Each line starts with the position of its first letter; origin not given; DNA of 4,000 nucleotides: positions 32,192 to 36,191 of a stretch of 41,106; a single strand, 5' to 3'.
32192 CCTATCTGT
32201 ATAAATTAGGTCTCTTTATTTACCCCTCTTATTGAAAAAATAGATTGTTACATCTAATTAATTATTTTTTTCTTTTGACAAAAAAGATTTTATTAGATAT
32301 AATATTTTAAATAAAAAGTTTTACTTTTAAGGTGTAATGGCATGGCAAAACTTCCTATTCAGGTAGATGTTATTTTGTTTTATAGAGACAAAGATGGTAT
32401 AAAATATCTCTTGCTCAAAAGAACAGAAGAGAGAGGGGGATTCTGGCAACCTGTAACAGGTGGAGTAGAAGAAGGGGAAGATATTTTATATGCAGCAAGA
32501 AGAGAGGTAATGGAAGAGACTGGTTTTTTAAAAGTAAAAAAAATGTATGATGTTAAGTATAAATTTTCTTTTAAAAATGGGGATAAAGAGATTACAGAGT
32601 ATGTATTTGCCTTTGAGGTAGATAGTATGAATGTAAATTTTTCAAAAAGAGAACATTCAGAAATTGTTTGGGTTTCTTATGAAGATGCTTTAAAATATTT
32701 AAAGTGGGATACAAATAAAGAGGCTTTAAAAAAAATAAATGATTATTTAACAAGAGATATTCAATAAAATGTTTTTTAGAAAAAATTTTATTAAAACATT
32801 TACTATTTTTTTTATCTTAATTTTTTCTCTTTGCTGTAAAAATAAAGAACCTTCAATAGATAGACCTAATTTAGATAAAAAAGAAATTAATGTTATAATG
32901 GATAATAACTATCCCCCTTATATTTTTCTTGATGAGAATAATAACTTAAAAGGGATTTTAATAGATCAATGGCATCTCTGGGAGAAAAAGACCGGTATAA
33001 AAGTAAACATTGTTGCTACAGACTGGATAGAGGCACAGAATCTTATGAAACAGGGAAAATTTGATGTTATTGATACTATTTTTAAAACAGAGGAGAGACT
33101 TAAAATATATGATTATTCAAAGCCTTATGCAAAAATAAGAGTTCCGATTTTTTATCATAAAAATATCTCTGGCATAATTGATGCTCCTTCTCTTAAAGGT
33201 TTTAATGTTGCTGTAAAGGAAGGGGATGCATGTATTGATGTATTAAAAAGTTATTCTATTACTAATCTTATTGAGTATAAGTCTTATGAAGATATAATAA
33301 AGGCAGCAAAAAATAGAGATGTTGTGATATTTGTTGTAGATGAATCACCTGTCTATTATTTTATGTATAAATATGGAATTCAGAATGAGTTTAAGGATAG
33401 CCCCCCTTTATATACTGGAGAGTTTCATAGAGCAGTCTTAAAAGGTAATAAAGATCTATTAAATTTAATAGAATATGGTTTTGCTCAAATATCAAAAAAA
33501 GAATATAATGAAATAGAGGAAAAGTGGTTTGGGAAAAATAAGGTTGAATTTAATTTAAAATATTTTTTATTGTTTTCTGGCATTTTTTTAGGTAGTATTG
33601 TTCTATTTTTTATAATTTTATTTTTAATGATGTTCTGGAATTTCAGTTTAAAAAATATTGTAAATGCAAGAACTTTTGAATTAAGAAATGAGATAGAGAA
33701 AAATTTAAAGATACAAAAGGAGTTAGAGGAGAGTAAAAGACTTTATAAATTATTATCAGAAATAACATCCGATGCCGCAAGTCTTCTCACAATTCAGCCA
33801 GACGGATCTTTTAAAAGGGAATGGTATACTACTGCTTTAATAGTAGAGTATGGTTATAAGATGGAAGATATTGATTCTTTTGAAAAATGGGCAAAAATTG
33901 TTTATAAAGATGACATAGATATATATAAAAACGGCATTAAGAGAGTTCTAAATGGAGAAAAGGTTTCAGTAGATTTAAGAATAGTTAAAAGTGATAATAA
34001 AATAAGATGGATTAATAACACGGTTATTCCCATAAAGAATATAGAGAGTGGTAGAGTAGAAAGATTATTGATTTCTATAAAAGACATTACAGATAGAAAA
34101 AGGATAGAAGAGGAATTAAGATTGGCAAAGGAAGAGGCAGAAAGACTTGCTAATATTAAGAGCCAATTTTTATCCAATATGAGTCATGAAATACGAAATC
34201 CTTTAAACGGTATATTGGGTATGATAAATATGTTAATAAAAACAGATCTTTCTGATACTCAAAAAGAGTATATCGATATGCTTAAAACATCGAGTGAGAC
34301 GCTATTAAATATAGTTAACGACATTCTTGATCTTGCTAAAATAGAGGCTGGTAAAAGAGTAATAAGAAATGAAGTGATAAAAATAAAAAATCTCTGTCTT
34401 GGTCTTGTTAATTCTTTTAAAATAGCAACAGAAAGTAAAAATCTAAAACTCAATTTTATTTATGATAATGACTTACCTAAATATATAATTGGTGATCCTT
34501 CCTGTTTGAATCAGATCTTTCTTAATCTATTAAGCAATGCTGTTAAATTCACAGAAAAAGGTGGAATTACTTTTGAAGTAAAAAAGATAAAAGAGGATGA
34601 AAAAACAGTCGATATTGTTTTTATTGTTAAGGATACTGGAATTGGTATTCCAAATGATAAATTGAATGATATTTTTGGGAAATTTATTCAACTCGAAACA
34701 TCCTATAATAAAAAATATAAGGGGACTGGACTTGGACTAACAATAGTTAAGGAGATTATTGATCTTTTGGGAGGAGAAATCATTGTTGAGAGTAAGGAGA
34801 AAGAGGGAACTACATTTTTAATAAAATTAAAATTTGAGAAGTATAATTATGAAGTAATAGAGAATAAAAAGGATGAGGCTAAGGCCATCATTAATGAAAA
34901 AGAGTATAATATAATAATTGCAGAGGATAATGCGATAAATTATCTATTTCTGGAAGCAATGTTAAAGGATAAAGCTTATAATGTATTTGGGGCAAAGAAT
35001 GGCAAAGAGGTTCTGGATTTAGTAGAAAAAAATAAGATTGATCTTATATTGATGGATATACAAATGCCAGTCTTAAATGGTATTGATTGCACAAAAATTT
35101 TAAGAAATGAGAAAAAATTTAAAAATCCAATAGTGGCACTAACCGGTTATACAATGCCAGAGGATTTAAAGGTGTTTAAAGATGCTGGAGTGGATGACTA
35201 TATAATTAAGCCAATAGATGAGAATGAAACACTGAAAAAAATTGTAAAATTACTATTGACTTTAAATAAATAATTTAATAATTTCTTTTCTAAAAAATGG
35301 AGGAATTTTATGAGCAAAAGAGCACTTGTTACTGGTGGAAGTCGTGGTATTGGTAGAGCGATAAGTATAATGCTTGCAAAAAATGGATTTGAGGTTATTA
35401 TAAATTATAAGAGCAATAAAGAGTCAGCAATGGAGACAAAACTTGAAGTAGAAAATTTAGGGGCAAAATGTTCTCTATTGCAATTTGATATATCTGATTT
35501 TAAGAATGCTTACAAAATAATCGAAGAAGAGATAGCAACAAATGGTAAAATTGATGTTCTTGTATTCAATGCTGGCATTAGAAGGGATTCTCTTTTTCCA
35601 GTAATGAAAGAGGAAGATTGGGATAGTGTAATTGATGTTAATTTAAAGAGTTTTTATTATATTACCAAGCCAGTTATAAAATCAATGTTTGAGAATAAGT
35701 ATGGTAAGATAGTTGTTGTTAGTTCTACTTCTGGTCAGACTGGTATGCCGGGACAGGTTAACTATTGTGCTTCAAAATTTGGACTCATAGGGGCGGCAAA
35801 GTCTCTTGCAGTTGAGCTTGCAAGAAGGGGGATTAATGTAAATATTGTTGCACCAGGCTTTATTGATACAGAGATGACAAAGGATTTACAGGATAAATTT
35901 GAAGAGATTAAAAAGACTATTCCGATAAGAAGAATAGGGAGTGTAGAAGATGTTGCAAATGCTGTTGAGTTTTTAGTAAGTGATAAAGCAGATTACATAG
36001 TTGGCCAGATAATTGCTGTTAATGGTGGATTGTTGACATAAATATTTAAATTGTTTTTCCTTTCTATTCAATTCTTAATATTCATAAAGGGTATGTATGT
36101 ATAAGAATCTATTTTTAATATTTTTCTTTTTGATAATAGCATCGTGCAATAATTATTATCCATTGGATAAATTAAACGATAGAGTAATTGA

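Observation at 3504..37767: Highly iterated palindrome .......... (extended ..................) scattered through genes and spacers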

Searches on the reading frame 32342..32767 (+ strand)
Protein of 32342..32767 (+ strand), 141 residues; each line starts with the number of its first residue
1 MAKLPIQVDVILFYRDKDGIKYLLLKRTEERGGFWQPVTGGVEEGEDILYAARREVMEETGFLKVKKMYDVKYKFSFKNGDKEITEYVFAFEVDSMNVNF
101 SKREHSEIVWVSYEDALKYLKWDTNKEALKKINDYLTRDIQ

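Call 11: search_protein_families(library=pfam, proteins=[window:32342-32767:+])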
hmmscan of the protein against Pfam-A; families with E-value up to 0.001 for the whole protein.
window:32342-32767:+ (141 aa): 2 families
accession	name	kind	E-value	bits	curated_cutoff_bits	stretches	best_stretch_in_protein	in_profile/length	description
PF00293.34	NUDIX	-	4.4e-20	72.5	21.1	1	6-129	4-131/134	NUDIX domain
PF14815.12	NUDIX_4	-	0.00029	21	35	1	14-119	5-101/113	NUDIX domain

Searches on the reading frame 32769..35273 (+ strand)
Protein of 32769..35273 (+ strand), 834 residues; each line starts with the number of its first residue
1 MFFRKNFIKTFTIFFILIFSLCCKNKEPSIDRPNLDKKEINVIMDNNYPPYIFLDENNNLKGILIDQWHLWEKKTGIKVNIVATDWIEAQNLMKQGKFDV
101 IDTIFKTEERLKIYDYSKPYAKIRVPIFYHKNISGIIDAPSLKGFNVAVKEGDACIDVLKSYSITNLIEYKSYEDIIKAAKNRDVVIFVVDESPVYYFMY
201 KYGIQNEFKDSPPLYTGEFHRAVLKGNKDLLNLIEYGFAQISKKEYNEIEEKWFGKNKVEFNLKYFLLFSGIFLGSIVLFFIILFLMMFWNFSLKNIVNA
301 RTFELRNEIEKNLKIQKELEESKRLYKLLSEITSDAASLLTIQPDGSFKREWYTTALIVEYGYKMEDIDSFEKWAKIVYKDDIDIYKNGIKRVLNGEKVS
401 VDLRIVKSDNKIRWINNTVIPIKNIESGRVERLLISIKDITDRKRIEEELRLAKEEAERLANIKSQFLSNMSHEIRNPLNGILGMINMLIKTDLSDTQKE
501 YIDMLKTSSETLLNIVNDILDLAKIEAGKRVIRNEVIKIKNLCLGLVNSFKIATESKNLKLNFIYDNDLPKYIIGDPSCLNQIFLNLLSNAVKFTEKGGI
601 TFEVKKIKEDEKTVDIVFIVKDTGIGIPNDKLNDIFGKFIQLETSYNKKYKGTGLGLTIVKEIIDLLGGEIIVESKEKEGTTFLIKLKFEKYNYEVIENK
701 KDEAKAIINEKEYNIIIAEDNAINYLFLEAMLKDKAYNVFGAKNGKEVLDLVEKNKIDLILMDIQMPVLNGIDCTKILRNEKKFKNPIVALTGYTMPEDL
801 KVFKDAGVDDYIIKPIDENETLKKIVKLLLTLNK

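Call 11: search_protein_families(library=pfam, proteins=[window:32769-35273:+])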
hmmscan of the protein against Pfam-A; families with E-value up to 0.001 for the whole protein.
window:32769-35273:+ (834 aa): 6 families
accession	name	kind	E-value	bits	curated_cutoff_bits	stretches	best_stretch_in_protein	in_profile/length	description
PF00497.25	SBP_bac_3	-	3.6e-28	98.4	26.4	1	40-256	1-132/132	Bacterial extracellular solute-binding proteins, family 3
PF02518.31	HATPase_c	-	9.4e-28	97.3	26.4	1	575-690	1-110/111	Histidine kinase-, DNA gyrase B-, and HSP90-like ATPase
PF00072.30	Response_reg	-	5.9e-24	84.8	30.2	1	715-825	1-110/111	Response regulator receiver domain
PF00512.31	HisKA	-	3.1e-22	78.8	26.9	1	464-528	2-66/66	His Kinase A (phospho-acceptor) domain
PF08447.18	PAS_3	-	6.1e-09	36.5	25.6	1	361-433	12-85/89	PAS fold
PF08448.16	PAS_4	-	0.00037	21.1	23.1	1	379-445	45-110/110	PAS fold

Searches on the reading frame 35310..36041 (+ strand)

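Call 11: search_protein_families(library=pfam, proteins=[window:35310-36041:+])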
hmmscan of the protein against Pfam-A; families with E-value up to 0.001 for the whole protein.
window:35310-36041:+ (243 aa): 4 families
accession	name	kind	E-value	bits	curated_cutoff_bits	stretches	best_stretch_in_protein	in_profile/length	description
PF13561.12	adh_short_C2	-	2e-58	198.2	27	1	12-241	6-235/236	Enoyl-(Acyl carrier protein) reductase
PF00106.31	adh_short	-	5e-57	193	26.6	1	3-195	1-192/195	short chain dehydrogenase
PF08659.16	KR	-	9.9e-18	65.1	22.6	1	6-156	4-153/180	KR domain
PF23441.1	SDR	-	8.9e-07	29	27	1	80-241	90-255/258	SDR-like rossmann domain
